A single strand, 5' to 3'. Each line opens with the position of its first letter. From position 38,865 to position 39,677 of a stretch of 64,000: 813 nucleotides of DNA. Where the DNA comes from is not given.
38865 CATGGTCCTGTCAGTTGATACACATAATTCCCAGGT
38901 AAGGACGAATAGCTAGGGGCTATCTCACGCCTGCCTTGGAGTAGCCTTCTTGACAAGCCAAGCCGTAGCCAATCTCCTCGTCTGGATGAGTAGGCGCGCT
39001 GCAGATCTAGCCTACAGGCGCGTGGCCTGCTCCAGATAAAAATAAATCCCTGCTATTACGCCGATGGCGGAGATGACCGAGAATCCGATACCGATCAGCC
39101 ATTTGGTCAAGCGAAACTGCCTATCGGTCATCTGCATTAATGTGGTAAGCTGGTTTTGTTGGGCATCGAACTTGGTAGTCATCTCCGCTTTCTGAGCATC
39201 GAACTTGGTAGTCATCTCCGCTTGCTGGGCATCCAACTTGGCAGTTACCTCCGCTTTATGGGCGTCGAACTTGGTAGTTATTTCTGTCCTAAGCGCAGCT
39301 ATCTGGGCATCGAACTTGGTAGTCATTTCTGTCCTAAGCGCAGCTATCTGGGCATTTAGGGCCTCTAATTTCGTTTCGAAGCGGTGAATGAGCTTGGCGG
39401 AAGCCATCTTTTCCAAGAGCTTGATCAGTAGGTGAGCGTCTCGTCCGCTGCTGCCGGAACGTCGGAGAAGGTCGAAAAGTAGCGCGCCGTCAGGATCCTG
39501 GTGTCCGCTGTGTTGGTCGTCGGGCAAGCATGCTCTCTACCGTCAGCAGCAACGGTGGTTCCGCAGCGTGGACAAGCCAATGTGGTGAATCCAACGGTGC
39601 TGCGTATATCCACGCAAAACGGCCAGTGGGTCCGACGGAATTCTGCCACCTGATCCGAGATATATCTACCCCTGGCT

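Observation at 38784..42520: Threefold tandem amplification of a 1.24-kb unit between the metal-efflux operon and a dead tnpB, with very uneven divergence inside the unit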

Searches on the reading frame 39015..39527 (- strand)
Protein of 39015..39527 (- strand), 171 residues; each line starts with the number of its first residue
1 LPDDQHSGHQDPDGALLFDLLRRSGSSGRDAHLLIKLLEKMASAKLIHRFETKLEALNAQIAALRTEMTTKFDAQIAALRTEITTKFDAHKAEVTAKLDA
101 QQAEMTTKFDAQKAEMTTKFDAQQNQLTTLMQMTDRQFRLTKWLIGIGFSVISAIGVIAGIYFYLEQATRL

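Call 8: search_protein_families(library=pfam, proteins=[window:39015-39527:-], max_evalue=1)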
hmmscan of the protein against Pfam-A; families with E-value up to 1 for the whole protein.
window:39015-39527:- (171 aa): 17 families
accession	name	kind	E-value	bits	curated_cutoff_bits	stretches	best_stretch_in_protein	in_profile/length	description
PF01442.23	Apolipoprotein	-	5e-05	23.5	90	1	44-132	36-124/190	Apolipoprotein A1/A4/E domain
PF05531.17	NPV_P10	-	0.00031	21.6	29.8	1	47-85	13-56/75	Nucleopolyhedrovirus P10 protein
PF12841.12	YvrJ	-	0.0026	17.7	29.5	1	46-65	15-34/36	YvrJ protein family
PF07902.16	Gp58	-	0.0035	16.2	34.5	1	56-134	187-266/594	gp58-like protein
PF09731.14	Mitofilin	-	0.0048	16.3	27.4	1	39-127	279-368/614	Mitochondrial inner membrane protein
PF19231.4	DUF5884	-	0.0076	16.9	27.5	1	62-135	65-138/155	Family of unknown function (DUF5884)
PF03636.21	Glyco_hydro_65N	-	0.02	15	26.6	1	73-134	130-187/233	Glycosyl hydrolase family 65, N-terminal domain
PF25481.1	Nucleoprot-TPR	-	0.023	15.2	27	0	51-116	14-70/80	Nucleoprotein TPR-like domain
PF04513.17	Baculo_PEP_C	-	0.043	14.3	38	2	45-84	38-77/140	Baculovirus polyhedron envelope protein, PEP, C terminus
PF05873.17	Mt_ATP-synt_D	-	0.059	13.7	27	0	41-128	59-118/154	ATP synthase D chain, mitochondrial (ATP5H)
PF02912.23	Phe_tRNA-synt_N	-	0.15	12.5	22.3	1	53-102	19-68/69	Aminoacyl tRNA synthetase class II, N-terminal domain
PF14362.11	DUF4407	-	0.17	11.5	31.3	1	46-137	128-228/297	Domain of unknown function (DUF4407)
PF25764.1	KIF21A_4th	-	0.27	11.3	33.1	0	42-67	94-119/183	KIF21A-like domain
PF08581.15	Tup_N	-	0.33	11.8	28.7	0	87-117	13-42/77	Tup N-terminal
PF07445.17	PriC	-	0.52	10.6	23.3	0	53-137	44-129/174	Primosomal replication protein priC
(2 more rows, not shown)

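Call 12: find_homologous_proteins(query=window:39015-39527:-, max_evalue=0.001)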
Query window:39015-39527:- (171 aa): 9 proteins with E <= 0.001 among 194 candidates.
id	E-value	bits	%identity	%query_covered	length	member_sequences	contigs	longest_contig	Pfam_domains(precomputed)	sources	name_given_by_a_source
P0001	6.9e-83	294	89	100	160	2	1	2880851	-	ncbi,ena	-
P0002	1.1e-80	287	85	100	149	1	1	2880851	-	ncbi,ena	-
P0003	3.1e-63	230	68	96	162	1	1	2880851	-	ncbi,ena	-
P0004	3.3e-59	217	69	97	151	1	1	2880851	-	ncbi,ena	-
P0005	7.1e-58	213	63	96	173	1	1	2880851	-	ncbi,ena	-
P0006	1.9e-50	189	64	96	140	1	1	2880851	-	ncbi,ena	-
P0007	4.1e-25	107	55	73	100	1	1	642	-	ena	-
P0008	3.8e-14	71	32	94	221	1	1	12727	-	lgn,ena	-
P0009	1.3e-4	40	30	83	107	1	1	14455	-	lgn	-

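Call 14: find_encoding_contigs(protein=P0003, flank=10000, max_places=5)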
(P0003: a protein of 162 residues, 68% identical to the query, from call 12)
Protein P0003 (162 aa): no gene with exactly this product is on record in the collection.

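Call 16: find_related_loci(query=A2, collection=genome_contigs, flank=10000)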
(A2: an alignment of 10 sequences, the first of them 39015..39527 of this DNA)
Query A2 (171 aa) in genome_contigs; peptide patterns used: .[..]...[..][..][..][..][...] (x = any residue, [..] = any of these).
10 stretches matched a pattern, but none encodes a relative of the query by tblastn (E <= 1e-3).

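Call 17: list_cluster_members(proteins=[window:39015-39527:-, P0001, P0002, P0003, P0004, P0005, P0006, P0007, P0008, P0009])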
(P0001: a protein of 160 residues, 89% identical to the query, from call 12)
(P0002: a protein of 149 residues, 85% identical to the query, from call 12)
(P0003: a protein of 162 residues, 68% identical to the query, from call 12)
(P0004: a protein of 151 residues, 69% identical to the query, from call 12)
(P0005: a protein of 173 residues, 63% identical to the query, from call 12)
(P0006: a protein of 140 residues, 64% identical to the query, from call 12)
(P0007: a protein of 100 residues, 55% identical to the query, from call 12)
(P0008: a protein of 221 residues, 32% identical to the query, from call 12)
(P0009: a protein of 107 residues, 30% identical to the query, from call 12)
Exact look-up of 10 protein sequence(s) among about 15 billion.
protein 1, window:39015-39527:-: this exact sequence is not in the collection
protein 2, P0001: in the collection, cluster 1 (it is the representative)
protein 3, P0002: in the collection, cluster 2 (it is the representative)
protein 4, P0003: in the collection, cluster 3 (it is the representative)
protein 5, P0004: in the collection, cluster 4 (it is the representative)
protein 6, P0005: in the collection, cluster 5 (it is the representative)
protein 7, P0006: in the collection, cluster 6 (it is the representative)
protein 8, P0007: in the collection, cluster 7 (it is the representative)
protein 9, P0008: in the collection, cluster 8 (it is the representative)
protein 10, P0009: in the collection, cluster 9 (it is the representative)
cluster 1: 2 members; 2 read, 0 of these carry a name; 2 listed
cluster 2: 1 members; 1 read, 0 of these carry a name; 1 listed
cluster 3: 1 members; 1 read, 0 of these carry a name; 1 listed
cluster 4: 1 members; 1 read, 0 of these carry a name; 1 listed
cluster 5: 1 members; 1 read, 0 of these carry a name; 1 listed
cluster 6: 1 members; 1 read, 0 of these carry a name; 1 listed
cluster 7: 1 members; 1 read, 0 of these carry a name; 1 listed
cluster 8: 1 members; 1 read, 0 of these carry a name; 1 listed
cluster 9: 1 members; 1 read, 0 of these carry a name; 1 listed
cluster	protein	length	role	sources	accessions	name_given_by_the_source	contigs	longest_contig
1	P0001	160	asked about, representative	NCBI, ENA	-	-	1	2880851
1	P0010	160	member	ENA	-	-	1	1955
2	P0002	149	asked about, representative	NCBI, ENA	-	-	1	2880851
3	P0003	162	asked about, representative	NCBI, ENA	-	-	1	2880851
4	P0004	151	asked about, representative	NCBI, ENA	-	-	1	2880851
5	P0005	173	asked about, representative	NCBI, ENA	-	-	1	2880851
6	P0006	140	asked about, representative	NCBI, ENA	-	-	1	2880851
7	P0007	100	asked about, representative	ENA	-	-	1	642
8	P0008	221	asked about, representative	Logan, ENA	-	-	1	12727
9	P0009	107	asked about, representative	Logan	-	-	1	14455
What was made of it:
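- A1 has a TTG start, and its 171-aa product is absent from the protein collection (call 17). A2 and A3 are deposited as proteins from a single 2.88-Mb contig (calls 12, 17).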

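Call 18: find_encoding_contigs(protein=P0010, flank=10000)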
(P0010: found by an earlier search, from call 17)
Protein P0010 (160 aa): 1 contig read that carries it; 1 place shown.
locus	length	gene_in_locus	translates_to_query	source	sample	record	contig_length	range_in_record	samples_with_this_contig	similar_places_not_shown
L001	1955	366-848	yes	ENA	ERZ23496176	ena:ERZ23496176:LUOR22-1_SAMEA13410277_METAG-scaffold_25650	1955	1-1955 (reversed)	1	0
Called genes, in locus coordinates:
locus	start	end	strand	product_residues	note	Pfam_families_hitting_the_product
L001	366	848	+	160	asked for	-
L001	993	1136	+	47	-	-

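Call 19: find_encoding_contigs(protein=P0008, flank=10000)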
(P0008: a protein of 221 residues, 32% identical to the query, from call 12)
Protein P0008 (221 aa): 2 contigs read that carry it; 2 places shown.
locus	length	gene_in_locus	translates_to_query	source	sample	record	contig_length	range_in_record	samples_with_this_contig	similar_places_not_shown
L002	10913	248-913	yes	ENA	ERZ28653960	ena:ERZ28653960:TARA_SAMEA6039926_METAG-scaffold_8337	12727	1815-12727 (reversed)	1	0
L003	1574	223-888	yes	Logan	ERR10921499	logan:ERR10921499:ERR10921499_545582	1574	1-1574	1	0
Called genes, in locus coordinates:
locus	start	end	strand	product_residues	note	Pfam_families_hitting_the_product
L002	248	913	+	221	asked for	-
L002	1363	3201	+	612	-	PF00884:Sulfatase, PF16347:SGSH_C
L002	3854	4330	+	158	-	PF00111:Fer2, PF01799:Fer2_2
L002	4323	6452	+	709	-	PF20256:MoCoBD_2, PF02738:MoCoBD_1, PF20256:MoCoBD_2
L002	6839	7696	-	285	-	PF03575:Peptidase_S51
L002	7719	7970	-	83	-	-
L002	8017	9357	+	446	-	PF00884:Sulfatase, PF16347:SGSH_C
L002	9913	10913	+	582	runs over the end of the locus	PF00884:Sulfatase, PF16347:SGSH_C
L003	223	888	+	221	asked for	-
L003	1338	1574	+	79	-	?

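Call 20: find_encoding_contigs(protein=P0009, flank=10000)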
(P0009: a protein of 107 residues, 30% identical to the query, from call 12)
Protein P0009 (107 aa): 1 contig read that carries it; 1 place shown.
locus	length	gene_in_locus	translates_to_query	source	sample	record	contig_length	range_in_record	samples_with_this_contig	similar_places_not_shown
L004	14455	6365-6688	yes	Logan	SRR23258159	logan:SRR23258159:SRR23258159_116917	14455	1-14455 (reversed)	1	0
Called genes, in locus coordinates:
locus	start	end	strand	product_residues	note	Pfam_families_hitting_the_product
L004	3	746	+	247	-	?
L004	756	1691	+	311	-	PF02790:COX2_TM, PF00116:COX2, PF00034:Cytochrom_C, PF13442:Cytochrome_CBB3 (weak)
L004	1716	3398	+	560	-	PF00115:COX1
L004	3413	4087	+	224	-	PF00510:COX3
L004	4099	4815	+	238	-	PF03626:COX4_pro, PF00034:Cytochrom_C (weak)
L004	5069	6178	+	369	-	PF04313:HSDR_N (faint)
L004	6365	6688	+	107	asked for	-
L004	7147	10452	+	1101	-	PF03118:RNA_pol_A_CTD, PF04545:Sigma70_r4 (faint), PF26169:HHH_XRCC3_RpoA (faint), PF03118:RNA_pol_A_CTD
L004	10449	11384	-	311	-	PF00116:COX2 (weak)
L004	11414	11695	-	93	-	-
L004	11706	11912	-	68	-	-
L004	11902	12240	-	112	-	PF03626:COX4_pro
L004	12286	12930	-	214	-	PF00510:COX3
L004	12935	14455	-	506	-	?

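Call 26: find_related_loci(query=A2, collection=metagenome_contigs, flank=10000)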
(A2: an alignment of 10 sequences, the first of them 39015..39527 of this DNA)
Query A2 (171 aa) in metagenome_contigs; peptide patterns used: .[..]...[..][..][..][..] (x = any residue, [..] = any of these).
72 stretches matched a pattern, but none encodes a relative of the query by tblastn (E <= 1e-3).
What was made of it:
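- Tried and rejected: The genome_contigs and metagenome_contigs scans with the A alignment found no relative (call 16, call 26).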

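Call 29: search_protein_families(library=ncbifam, proteins=[window:39015-39527:-, P0005, P0008, P0009], max_evalue=1)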
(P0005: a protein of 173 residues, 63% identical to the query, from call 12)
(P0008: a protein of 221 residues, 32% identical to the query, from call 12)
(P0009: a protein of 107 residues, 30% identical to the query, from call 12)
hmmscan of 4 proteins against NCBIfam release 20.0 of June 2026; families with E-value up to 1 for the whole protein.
window:39015-39527:- (171 aa): 14 families
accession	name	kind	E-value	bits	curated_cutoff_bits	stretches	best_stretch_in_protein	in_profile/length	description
TIGR04211.1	SH3_and_anchor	equivalog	6.6e-05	22.6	65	1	39-162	60-183/198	TIGR04211 family SH3 domain-containing protein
NF047516.1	LA_3659_fam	equivalog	0.00024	20.8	36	1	44-130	126-212/221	LA_3659 family protein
NF047514.1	SpiroCoCo_N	equivalog_domain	0.00024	20.8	75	1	44-130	126-212/221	SpiroCoCo family coiled-coil protein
NF052504.1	sll1863_fam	domain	0.0046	17.1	35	1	86-138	15-67/93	sll1863 family stress response protein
NF052344.1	slr1601_fam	subfamily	0.0075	16.3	70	1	47-94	39-87/91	slr1601 family putative cell division protein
NF033441.0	BREX_BrxC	hypoth_equivalog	0.017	13.4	400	1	37-132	1012-1112/1173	BREX system P-loop protein BrxC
NF049893.1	spr0155_permease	equivalog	0.038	14.3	120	1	105-167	27-91/165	ABC transporter permease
NF038317.1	DISARM_DrmD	equivalog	0.06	11.6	610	1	45-129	888-974/1021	DISARM system SNF2-like helicase DrmD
NF009120.0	PRK12472.1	subfamily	0.11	11.2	369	1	35-118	224-311/508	hypothetical protein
NF045780.1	TrlF_fam_ATP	equivalog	0.17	10.5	350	1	47-131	528-619/944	TrlF family AAA-like ATPase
NF058675.1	RcGTA_tape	equivalog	0.36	10.5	220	0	41-84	1-43/220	RcGTA-type gene transfer agent tail tape measure protein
NF008244.0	PRK11020.1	equivalog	0.44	11.1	110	0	38-79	26-67/120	YibL family ribosome-associated protein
NF033474.1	DivGenRetAVD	equivalog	0.67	10.3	80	1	33-76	36-79/104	diversity-generating retroelement protein Avd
NF003316.0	PRK04325.1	equivalog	0.76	10.1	80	0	100-136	19-56/74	hypothetical protein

P0005 (173 aa): 5 families
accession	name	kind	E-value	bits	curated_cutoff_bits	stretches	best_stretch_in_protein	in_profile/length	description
NF052344.1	slr1601_fam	subfamily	0.012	15.6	70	1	46-78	38-70/91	slr1601 family putative cell division protein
NF003558.0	PRK05231.1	equivalog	0.015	14.3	271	1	77-131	65-119/322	homoserine kinase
NF033921.0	por_somb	subfamily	0.025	13.2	100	1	45-143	62-155/485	iron uptake porin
NF047516.1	LA_3659_fam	equivalog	0.13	11.8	36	1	44-145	119-220/221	LA_3659 family protein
NF047514.1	SpiroCoCo_N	equivalog_domain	0.13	11.8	75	1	44-145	119-220/221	SpiroCoCo family coiled-coil protein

P0008 (221 aa): 6 families
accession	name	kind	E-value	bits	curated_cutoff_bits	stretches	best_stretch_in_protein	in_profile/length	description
TIGR01832.1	kduD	equivalog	0.0042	16.6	338.85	1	32-116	1-83/248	2-dehydro-3-deoxy-D-gluconate 5-dehydrogenase KduD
NF041844.1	lipo_RadB_fam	equivalog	0.041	13.9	70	1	62-135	73-149/180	RadB family lipoprotein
NF052660.1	PopZ_fam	subfamily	0.063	14.5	125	1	51-143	6-101/167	PopZ family protein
NF038305.1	HpsJ_fam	subfamily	0.1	12.5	60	1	65-168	111-227/234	HpsJ family protein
TIGR04211.1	SH3_and_anchor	equivalog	0.18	11.4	65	1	66-171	70-183/198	TIGR04211 family SH3 domain-containing protein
NF053611.1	YiaD_Gzip_OmpA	equivalog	0.53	9.9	175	0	88-125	67-104/206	YiaD family glycine zipper/OmpA-like lipoprotein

P0009 (107 aa): 0 families

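Call 30: search_solved_structures(query=A2, max_evalue=10, show_alignments=2)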
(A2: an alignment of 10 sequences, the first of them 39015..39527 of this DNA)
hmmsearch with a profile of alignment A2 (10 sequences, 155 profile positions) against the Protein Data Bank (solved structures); distinct sequences matched with E-value up to 10: 18.
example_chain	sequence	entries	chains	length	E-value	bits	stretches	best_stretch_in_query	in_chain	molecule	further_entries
8cr2_C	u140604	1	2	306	0.011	18.7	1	94-149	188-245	Guided entry of tail-anchored proteins factor CAMLG,Guided entry of tail-anchored proteins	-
8cr1_C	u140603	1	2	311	0.011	18.7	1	94-149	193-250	Guided entry of tail-anchored proteins factor CAMLG,Guided entry of tail-anchored proteins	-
6so5_C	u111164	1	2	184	0.016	18.2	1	94-149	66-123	Tail-anchored protein insertion receptor WRB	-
6clz_B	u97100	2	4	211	0.18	14.8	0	58-111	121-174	Apolipoprotein A-I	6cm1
22vl_p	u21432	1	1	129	0.69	12.9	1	44-115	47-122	ATP synthase subunit b', chloroplastic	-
2n5e_A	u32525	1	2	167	1.6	11.7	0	58-111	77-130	Apolipoprotein A-I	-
1qgd_A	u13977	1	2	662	1.9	11.5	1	64-98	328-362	PROTEIN (TRANSKETOLASE)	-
2r5n_A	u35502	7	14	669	1.9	11.4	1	64-98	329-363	Transketolase 1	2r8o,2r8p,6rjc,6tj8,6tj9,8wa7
1av1_A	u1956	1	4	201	1.9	11.4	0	58-111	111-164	APOLIPOPROTEIN A-I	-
6pts_A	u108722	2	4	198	2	11.4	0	58-111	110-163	Apolipoprotein A-I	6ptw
5hht_A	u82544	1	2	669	2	11.4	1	64-98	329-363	Transketolase 1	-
4v6m_A0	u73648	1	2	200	2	11.4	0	58-111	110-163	Apolipoprotein A-I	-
2msc_A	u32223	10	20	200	2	11.3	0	58-111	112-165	Apolipoprotein A-I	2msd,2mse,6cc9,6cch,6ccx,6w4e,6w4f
7kjr_C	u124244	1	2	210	2.5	11.1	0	58-111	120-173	Apolipoprotein A-I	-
8eqs_C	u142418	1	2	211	2.5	11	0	58-111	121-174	Apolipoprotein A-I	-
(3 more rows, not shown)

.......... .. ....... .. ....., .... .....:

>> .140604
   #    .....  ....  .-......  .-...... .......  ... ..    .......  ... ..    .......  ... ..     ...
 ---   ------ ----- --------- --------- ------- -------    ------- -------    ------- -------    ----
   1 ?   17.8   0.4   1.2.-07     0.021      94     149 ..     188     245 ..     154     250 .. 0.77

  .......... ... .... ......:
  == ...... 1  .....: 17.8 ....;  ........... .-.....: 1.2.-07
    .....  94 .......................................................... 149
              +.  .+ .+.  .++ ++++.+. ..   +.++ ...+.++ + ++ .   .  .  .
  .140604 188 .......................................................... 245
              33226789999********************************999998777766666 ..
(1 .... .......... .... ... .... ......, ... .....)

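Call 32: search_protein_representatives(alignment_id=A2)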
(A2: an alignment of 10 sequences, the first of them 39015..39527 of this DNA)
Query: 10 sequences, 155 profile positions. Proteins with E-value up to 0.001 (for the whole library): 528; up to 1e-10: 40; up to 1e-30: 3. The best 150 are listed.
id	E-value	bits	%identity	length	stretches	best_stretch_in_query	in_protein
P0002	6.6e-70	250.1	-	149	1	1-154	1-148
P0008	3.3e-52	192.6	-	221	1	2-155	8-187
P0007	1.9e-46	173.9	-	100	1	41-150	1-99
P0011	4.0e-29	117.6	-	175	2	4-108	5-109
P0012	2.6e-21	92.2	-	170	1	17-147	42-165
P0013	3.9e-21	91.7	-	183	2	15-112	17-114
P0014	3.6e-20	88.5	-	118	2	11-60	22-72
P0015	3.6e-18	82.1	-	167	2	10-84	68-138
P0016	7.8e-17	77.7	-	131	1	11-142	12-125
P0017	1.5e-16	76.8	-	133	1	10-140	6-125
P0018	3.2e-16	75.7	-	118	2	11-92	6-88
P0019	6.8e-16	74.6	-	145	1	8-142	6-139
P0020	8.7e-16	74.3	-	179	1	48-149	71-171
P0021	1.0e-15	74.1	-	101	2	3-86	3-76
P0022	1.5e-14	70.3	-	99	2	8-64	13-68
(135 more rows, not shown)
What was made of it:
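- The exhaustive profile search gave 528 hits at E <= 1e-3 (call 32).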

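Call 34: search_protein_families(library=pfam, alignment_id=A3, max_evalue=0.01)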
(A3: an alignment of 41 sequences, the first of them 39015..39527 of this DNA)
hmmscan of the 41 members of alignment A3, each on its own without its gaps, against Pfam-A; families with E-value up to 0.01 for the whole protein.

A. member 1, window:39015-39527:- (171 aa): 6 families
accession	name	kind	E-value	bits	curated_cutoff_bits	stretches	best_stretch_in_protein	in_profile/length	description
PF01442.23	Apolipoprotein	-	5e-05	23.5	90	1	44-132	36-124/190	Apolipoprotein A1/A4/E domain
PF05531.17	NPV_P10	-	0.00031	21.6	29.8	0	47-85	13-56/75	Nucleopolyhedrovirus P10 protein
PF12841.12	YvrJ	-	0.0026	17.7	29.5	1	46-65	15-34/36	YvrJ protein family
PF07902.16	Gp58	-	0.0035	16.2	34.5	1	56-134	187-266/594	gp58-like protein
PF09731.14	Mitofilin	-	0.0048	16.3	27.4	1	39-127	279-368/614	Mitochondrial inner membrane protein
PF19231.4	DUF5884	-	0.0076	16.9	27.5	1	62-135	65-138/155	Family of unknown function (DUF5884)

B. families by the number of members that match (of 41 scanned): 61 families (the first 25 are shown)
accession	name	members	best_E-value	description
PF01442.23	Apolipoprotein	13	5.2e-08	Apolipoprotein A1/A4/E domain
PF07798.16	CCDC90-like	11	1.2e-11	Coiled-coil domain-containing protein 90-like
PF05531.17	NPV_P10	5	0.00031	Nucleopolyhedrovirus P10 protein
PF12128.14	DUF3584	4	1.4e-05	Protein of unknown function (DUF3584)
PF04513.17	Baculo_PEP_C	4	9.6e-05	Baculovirus polyhedron envelope protein, PEP, C terminus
PF02183.23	HALZ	3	2.5e-09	Homeobox associated leucine zipper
PF23991.1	DUF7310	3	6.3e-06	Coiled-coil region of unknown function (DUF7310)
PF00038.26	Filament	3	0.00022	Intermediate filament protein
PF11932.13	DUF3450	2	0.00081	Protein of unknown function (DUF3450)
PF05478.16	Prominin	2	0.0011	Prominin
PF24319.2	DUF7491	2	0.0027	Coiled-coil region of unknown function (DUF7491)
PF10241.14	KxDL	1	1.5e-05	Uncharacterized conserved protein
PF00804.31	Syntaxin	1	2.7e-05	Syntaxin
PF04521.18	Viral_P18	1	2.9e-05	ssRNA positive strand viral 18kD cysteine rich protein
PF21007.2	FBF1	1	4.3e-05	Fas-binding factor 1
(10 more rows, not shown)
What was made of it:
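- On CCDC90-like / DUF1640 (PF07798): 11 of 41 relatives hit PF07798, best E = 1.2e-11 (call 34).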

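Call 40: find_encoding_contigs(protein=P0011, flank=8000, max_places=4)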
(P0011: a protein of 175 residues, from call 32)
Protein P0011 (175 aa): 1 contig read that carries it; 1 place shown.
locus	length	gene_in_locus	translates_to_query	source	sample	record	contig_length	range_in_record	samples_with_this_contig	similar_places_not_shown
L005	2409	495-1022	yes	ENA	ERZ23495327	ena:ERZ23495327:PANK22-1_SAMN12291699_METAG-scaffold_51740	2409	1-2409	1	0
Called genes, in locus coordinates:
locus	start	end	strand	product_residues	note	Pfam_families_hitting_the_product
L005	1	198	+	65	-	?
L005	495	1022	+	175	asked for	PF07798:CCDC90-like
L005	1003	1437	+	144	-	-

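Call 41: find_encoding_contigs(protein=P0007, flank=8000, max_places=4)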
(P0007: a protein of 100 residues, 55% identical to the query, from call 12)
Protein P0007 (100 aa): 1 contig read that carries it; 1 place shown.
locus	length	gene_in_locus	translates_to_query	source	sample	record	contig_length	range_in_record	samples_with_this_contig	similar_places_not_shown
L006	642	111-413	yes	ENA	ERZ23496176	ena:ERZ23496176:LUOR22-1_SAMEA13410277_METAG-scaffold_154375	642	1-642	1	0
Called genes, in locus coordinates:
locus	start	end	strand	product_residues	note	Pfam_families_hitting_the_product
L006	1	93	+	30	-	?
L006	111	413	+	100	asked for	-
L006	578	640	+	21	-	?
